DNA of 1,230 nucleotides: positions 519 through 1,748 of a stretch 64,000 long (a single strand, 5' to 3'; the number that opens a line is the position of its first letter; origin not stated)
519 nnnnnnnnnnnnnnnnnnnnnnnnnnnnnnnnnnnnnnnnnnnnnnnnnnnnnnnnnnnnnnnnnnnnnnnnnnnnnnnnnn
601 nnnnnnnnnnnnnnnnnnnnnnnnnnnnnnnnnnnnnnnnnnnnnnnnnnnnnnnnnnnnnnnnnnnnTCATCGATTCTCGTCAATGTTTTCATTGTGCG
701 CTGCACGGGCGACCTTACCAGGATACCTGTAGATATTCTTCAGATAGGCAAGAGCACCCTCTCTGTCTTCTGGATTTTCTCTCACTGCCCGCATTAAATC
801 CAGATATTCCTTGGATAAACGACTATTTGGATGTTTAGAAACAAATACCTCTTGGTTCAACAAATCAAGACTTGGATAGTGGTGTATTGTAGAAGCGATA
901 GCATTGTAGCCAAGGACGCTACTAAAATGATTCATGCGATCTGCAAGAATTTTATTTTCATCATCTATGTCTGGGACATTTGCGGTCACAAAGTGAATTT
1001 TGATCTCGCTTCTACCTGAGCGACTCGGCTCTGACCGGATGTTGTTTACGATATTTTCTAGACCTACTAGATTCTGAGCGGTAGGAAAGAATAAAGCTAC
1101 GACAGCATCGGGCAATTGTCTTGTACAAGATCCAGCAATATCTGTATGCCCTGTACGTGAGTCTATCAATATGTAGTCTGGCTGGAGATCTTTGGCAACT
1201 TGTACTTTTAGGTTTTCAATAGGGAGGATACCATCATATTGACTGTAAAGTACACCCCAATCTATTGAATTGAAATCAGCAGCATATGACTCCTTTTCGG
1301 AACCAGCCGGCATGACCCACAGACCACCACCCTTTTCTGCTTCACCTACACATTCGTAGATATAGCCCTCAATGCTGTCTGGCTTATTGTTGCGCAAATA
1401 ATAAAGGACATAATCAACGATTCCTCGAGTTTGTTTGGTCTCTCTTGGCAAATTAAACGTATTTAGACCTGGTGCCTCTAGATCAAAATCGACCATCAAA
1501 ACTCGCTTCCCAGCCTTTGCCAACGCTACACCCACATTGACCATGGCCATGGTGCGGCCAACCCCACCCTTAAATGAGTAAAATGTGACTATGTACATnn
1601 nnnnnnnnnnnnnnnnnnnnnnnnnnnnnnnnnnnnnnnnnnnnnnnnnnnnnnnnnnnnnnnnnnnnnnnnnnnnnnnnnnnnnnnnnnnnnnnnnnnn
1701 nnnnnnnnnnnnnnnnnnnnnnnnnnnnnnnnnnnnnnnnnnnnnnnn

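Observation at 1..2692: MqsR-like toxin, MqsA-like antitoxin and a KGGVGR ParA-fold ATPase form one translationally coupled operon on a tRNA-Arg island (candidate uncharacterised multi-component system, cut by the window edge)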

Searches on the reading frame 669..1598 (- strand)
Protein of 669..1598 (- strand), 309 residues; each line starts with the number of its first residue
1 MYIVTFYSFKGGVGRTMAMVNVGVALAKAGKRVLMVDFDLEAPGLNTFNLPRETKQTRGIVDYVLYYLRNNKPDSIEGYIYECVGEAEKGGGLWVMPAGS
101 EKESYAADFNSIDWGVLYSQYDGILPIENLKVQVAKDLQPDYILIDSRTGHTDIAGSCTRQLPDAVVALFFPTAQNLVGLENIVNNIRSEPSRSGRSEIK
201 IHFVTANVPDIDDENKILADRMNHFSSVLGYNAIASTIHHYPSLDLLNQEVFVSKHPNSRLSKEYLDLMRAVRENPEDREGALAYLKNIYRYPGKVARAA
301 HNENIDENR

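Call 5: search_protein_families(library=pfam, proteins=[window:669-1598:-], max_evalue=1)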
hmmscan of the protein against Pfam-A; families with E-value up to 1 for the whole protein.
window:669-1598:- (309 aa): 9 families
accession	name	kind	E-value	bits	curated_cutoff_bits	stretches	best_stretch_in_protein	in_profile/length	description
PF01656.29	CbiA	-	2.9e-10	40.6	25.4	1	5-223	2-97/125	CobQ/CobB/MinD/ParA nucleotide binding domain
PF13614.12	AAA_31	-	4.6e-10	40.2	27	1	2-43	2-43/177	AAA domain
PF10609.15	ParA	-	4.4e-06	26.7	27.1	1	3-47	5-49/246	NUBPL iron-transfer P-loop NTPase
PF07015.17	VirC1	-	3.3e-05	23.8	24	1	1-43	1-43/231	VirC1 protein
PF00142.24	Fer4_NifH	-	7.5e-05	22.8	25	1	4-40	3-38/271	4Fe-4S iron sulfur cluster binding proteins, NifH/frxC family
PF09140.17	MipZ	-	0.00098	18.9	20.7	1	3-52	2-51/262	ATPase MipZ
PF06564.18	CBP_BcsQ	-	0.0011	19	21.3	1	1-41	1-41/234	Cellulose biosynthesis protein BcsQ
PF02374.21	ArsA_ATPase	-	0.0039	16.9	24.3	1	6-39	5-38/305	Anion-transporting ATPase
PF25199.1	nSTAND_NTPase5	-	0.12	12.6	34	0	11-43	50-83/145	Novel STAND NTPase 5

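Call 6: search_protein_families(library=ncbifam, proteins=[window:669-1598:-], max_evalue=1)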
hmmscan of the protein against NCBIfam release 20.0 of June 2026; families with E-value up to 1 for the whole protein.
window:669-1598:- (309 aa): 24 families
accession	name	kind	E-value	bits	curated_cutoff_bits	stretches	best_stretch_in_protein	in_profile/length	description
NF047398.1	AAA_KGGVGR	domain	2.3e-51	174.8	90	1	2-187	3-189/190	KGGVGR-motif variant AAA ATPase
TIGR01969.1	minD_arch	subfamily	4.9e-08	32.4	201.75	1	3-41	2-40/251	cell division ATPase MinD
NF041546.1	ParA_partition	equivalog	7.9e-08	32.1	180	1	3-41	1-39/203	ParA family partition ATPase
TIGR01968.1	minD_bact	equivalog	1.3e-07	31.2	212.9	1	3-40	3-40/261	septum site-determining protein MinD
TIGR03371.1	cellulose_yhjQ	equivalog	1.4e-07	31.3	157.85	1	1-42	1-42/246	cellulose biosynthesis protein BcsQ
NF041136.1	MrpORP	equivalog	4.6e-06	26.1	450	1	7-46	11-50/365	iron-sulfur cluster carrier protein MrpORP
NF010423.0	PRK13849.1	equivalog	4.9e-06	26.1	313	1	1-43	1-43/231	conjugal transfer ATPase VirC1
NF009701.0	PRK13230.1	subfamily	3.7e-05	22.9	350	1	5-77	5-69/291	nitrogenase reductase-like protein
NF008669.0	PRK11670.1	equivalog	4.9e-05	22.4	348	1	3-47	109-153/369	iron-sulfur cluster carrier protein ApbC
TIGR01281.1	DPOR_bchL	equivalog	0.00011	21.7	345.15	1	7-100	6-93/268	ferredoxin:protochlorophyllide reductase (ATP-dependent) iron-sulfur ATP-binding protein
NF040564.1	SCO2523_fam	equivalog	0.00016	21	200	1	6-64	5-66/305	SCO2523 family variant P-loop protein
TIGR01287.1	nifH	equivalog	0.00022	20.6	394.35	1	6-44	5-42/275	nitrogenase iron protein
TIGR01007.1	eps_fam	subfamily_domain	0.00025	20.7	108.05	1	7-49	23-66/204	polysaccharide biosynthesis tyrosine autokinase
TIGR04291.1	arsen_driv_ArsA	equivalog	0.00036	19.4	650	1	5-39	6-40/565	arsenical pump-driving ATPase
NF033200.1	F430_CfbC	exception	0.00045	19.7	402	1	10-42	8-40/260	Ni-sirohydrochlorin a,c-diamide reductive cyclase ATP-dependent reductase subunit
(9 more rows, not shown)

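Call 7: search_protein_families(library=padloc, proteins=[window:669-1598:-], max_evalue=1)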
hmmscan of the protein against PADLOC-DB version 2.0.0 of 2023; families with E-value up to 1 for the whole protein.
window:669-1598:- (309 aa): 2 families
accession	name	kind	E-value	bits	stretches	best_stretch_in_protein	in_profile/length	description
PDLC04559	PDC-M28B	-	3e-36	123.4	1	4-218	131-349/438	-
PDLC04560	PDC-M28B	-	6.4e-14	50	1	4-175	17-199/327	-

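Call 14: find_homologous_proteins(query=window:669-1598:-, max_evalue=0.001)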
Query window:669-1598:- (309 aa): 3954 proteins with E <= 0.001 among 5692 candidates; the best 120 are listed.
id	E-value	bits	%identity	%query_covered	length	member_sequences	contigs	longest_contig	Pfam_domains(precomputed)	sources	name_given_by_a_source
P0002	2.2e-182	623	100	89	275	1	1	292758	-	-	-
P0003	3.2e-101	357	57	96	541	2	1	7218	PF01656.30,PF13614.13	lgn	-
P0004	4.6e-99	350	58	92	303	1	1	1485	PF01656.30,PF13614.13,PF07015.18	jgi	jgi:MinD-like ATPase involved in chromosome partitioning or flagellar assembly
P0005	3.2e-97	344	56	94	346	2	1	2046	PF01656.30,PF13614.13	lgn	-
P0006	1.1e-95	339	54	94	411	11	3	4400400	PF01656.30,PF13614.13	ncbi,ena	-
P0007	1.1e-95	339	55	91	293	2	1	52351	PF01656.30,PF13614.13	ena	-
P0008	2.2e-95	338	53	95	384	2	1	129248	PF01656.30,PF13614.13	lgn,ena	-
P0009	4.5e-95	336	53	96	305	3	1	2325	PF01656.30,PF13614.13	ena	-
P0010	1.8e-94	335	53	94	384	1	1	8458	PF01656.30,PF13614.13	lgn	-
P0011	2.6e-94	334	53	94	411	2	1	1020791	PF01656.30,PF13614.13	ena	-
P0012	2.8e-94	334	54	93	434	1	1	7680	PF01656.30,PF13614.13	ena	-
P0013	3.5e-94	334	52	94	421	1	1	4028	PF01656.30,PF13614.13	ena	-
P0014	5.7e-94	333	53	94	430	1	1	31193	PF01656.30,PF13614.13,PF07015.18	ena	-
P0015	1.7e-93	331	53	94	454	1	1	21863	PF01656.30,PF13614.13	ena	-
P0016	1.8e-93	331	53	95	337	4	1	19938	PF01656.30,PF13614.13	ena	-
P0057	2.0e-88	315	50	98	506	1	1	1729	PF10609.16,PF01656.30,PF13614.13,PF13424.13,PF07015.18,PF13181.13,PF07719.24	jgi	jgi:MinD-like ATPase involved in chromosome partitioning or flagellar assembly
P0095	2.9e-84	301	51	93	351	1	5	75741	PF00142.25,PF10609.16,PF01656.30,PF13614.13,PF07015.18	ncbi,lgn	-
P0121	2.7e-82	295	47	94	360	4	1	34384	PF01656.30,PF13614.13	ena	-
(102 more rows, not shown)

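Call 15: find_encoding_contigs(protein=P0006, flank=6000, max_places=3)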
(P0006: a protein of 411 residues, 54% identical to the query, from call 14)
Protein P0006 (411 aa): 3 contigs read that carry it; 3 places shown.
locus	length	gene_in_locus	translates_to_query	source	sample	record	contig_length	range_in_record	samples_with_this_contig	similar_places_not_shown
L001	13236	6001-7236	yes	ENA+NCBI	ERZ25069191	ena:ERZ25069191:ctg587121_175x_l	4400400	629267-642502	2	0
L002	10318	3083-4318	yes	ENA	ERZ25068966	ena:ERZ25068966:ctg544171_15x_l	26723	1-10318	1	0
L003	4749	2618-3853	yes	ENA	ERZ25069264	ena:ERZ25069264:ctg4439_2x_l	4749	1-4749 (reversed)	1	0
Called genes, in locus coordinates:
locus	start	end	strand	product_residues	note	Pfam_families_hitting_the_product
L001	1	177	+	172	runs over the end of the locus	PF00364:Biotin_lipoyl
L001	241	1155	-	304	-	PF00551:Formyl_trans_N, PF02911:Formyl_trans_C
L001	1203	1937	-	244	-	PF05013:FGase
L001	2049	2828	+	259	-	PF01047:MarR (weak), PF09339:HTH_IclR, PF01614:IclR_C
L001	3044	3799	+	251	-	PF01012:ETF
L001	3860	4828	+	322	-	PF01012:ETF, PF00766:ETF_alpha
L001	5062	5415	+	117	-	-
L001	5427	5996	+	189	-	-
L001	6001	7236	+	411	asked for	PF01656:CbiA (weak), PF13614:AAA_31 (weak)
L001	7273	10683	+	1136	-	PF00289:Biotin_carb_N, PF02786:CPSase_L_D2, PF25919:BSH_CusB (faint), PF02785:Biotin_carb_C, PF00364:Biotin_lipoyl, PF25917:BSH_RND (weak), PF01039:Carboxyl_trans, PF03255:ACCA (weak), +1 more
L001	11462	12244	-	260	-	PF00378:ECH_1, PF16113:ECH_2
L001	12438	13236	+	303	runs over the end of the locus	PF00561:Abhydrolase_1, PF12146:Hydrolase_4, PF12697:Abhydrolase_6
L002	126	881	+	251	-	PF01012:ETF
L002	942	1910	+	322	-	PF01012:ETF, PF00766:ETF_alpha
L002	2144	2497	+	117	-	-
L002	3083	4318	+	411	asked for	PF01656:CbiA (weak), PF13614:AAA_31 (weak)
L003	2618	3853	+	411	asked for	PF01656:CbiA (weak), PF13614:AAA_31 (weak)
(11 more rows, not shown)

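Call 16: find_encoding_contigs(protein=P0003, flank=6000, max_places=2)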
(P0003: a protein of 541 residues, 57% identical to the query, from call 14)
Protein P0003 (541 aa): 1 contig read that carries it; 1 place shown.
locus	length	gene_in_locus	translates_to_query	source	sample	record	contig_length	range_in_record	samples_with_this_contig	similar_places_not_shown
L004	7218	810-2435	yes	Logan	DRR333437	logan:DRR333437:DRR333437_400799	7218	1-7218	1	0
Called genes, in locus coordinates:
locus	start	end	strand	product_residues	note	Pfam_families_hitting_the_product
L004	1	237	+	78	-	?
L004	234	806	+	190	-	PF15731:MqsA_antitoxin (weak)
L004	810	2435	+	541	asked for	PF01656:CbiA, PF13614:AAA_31 (weak)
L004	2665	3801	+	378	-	-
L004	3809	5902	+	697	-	PF01935:DUF87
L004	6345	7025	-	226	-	PF01555:N6_N4_Mtase (weak), PF13847:Methyltransf_31 (faint)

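Call 17: find_encoding_contigs(protein=P0008, flank=6000, max_places=2)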
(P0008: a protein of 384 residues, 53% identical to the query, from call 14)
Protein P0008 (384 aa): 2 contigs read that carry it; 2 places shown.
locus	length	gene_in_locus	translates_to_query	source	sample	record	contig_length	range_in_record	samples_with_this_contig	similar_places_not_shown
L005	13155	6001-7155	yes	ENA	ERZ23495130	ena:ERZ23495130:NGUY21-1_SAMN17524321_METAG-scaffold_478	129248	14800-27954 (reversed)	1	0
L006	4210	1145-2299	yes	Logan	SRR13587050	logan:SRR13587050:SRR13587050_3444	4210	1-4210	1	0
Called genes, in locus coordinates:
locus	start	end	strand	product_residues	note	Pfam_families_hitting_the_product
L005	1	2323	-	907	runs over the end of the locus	PF07583:PSCyt2, PF07587:PSD1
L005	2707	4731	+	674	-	PF14508:GH97_N, PF10566:Glyco_hydro_97, PF14509:GH97_C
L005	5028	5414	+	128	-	-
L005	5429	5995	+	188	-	-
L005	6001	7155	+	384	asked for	PF01656:CbiA, PF13614:AAA_31 (weak)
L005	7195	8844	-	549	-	PF00501:AMP-binding, PF13193:AMP-binding_C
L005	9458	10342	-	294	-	PF02737:3HCDH_N, PF00725:3HCDH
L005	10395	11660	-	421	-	PF01266:DAO, PF07992:Pyr_redox_2 (faint)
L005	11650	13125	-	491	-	-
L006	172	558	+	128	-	-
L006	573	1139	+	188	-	-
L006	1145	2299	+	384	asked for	PF01656:CbiA, PF13614:AAA_31 (weak)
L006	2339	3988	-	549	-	PF00501:AMP-binding, PF13193:AMP-binding_C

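Call 42: search_protein_families(library=padloc, proteins=[L001:5062-5415:+, L001:5427-5996:+, P0006, P0003, L004:2665-3801:+, L004:3809-5902:+, P0057], max_evalue=0.1)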
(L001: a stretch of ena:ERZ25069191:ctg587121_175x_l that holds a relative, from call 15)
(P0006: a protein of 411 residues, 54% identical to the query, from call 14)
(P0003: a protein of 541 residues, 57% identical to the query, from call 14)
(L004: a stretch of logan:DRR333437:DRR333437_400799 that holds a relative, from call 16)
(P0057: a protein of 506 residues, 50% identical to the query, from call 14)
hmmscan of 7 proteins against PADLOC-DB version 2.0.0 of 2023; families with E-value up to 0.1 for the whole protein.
L001:5062-5415:+ (117 aa): 0 families

L001:5427-5996:+ (189 aa): 0 families

P0006 (411 aa): 3 families
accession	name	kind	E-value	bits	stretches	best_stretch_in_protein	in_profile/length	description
PDLC04559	PDC-M28B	-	7e-35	118.9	1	4-217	131-348/438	-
PDLC04560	PDC-M28B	-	2.4e-18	64.6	1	4-192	17-215/327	-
PDLC01087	C3a187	-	0.0028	14.5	1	12-43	220-251/559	NERD+UvrD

P0003 (541 aa): 2 families
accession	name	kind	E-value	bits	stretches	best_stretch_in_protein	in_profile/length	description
PDLC04559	PDC-M28B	-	3.5e-36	123.2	1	4-221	131-352/438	-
PDLC04560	PDC-M28B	-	4.6e-16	57.1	1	4-181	17-205/327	-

L004:2665-3801:+ (378 aa): 0 families

L004:3809-5902:+ (697 aa): 12 families
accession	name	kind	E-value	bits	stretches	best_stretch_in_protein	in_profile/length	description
PDLC04105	HerA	-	7e-17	59.2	1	345-510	332-500/576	-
PDLC02185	HerA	-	3.1e-16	57.2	2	424-522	434-538/585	-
PDLC04100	HerA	-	1.8e-13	48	1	355-512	359-522/580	-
PDLC04140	mad8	-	2.5e-13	48.2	1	198-513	29-267/314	mads_8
PDLC04102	HerA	-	5.7e-13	46.1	1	353-525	422-599/654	-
PDLC04098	HerA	-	1.1e-09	35.5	1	388-525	479-622/686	-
PDLC04097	HerA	-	7.2e-09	32.8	1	414-511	453-558/618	-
PDLC04103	HerA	-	2.9e-08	30.5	1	460-547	471-555/579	-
PDLC04104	HerA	-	1e-06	25.8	1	355-504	145-295/379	-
PDLC04106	HerA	-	1.1e-06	25.5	1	352-518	431-601/667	-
PDLC02188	HerA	-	5e-05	20.3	1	394-509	378-506/578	-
PDLC02684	DndH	-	0.00013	17.6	1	384-478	1544-1637/1715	DndH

P0057 (506 aa): 2 families
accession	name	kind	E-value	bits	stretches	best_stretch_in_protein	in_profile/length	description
PDLC04559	PDC-M28B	-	4.5e-32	109.7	1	4-216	131-348/438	-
PDLC04560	PDC-M28B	-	2.5e-15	54.7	1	4-182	17-207/327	-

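Call 46: find_encoding_contigs(protein=P0002, flank=10000, max_places=3)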
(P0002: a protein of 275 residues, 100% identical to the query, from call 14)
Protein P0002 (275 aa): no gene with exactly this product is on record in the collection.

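Call 56: find_encoding_contigs(protein=P0121, flank=4000, max_places=2)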
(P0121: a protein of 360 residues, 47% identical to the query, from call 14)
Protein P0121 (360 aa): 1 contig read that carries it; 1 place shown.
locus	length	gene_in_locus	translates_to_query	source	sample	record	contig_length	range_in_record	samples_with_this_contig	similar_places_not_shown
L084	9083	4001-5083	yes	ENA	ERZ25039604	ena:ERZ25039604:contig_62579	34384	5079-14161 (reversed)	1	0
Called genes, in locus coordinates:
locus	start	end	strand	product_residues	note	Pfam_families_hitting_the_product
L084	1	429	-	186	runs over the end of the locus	-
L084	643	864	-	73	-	-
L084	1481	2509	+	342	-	-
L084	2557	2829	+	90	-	-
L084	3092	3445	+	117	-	-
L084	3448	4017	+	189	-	PF15731:MqsA_antitoxin, PF13560:HTH_31 (weak), PF01381:HTH_3 (weak)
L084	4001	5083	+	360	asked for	PF01656:CbiA, PF13614:AAA_31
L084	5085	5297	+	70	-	-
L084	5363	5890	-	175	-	-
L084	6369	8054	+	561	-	PF01364:Peptidase_C25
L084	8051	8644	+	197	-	-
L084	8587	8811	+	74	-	-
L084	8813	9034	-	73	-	-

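Call 57: find_encoding_contigs(protein=P0095, flank=4000, max_places=2)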
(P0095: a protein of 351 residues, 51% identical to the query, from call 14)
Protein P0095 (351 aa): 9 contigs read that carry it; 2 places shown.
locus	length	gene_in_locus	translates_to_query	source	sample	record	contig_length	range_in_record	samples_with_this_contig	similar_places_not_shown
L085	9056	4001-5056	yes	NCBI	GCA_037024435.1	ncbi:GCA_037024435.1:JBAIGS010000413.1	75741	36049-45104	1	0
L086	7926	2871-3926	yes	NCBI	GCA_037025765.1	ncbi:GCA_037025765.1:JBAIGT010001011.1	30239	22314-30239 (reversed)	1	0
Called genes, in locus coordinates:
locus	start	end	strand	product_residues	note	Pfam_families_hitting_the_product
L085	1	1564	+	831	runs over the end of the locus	PF07583:PSCyt2, PF07587:PSD1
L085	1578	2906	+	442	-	PF07394:DUF1501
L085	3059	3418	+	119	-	-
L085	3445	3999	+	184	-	PF15731:MqsA_antitoxin, PF13560:HTH_31 (faint), PF01381:HTH_3 (weak)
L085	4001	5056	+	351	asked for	PF00142:Fer4_NifH (faint), PF01656:CbiA, PF07015:VirC1 (faint), PF10609:ParA (faint), PF13614:AAA_31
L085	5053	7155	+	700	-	PF04151:PPC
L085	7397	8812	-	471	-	PF00069:Pkinase, PF01636:APH (faint), PF07714:PK_Tyr_Ser-Thr, PF03109:ABC1 (faint)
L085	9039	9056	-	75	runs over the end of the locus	-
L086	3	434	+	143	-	?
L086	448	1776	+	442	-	PF07394:DUF1501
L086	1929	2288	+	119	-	-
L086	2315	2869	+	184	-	PF15731:MqsA_antitoxin, PF13560:HTH_31 (faint), PF01381:HTH_3 (weak)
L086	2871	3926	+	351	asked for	PF00142:Fer4_NifH (faint), PF01656:CbiA, PF07015:VirC1 (faint), PF10609:ParA (faint), PF13614:AAA_31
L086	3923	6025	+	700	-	PF04151:PPC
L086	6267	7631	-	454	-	PF00069:Pkinase, PF01636:APH (faint), PF07714:PK_Tyr_Ser-Thr, PF03109:ABC1 (faint)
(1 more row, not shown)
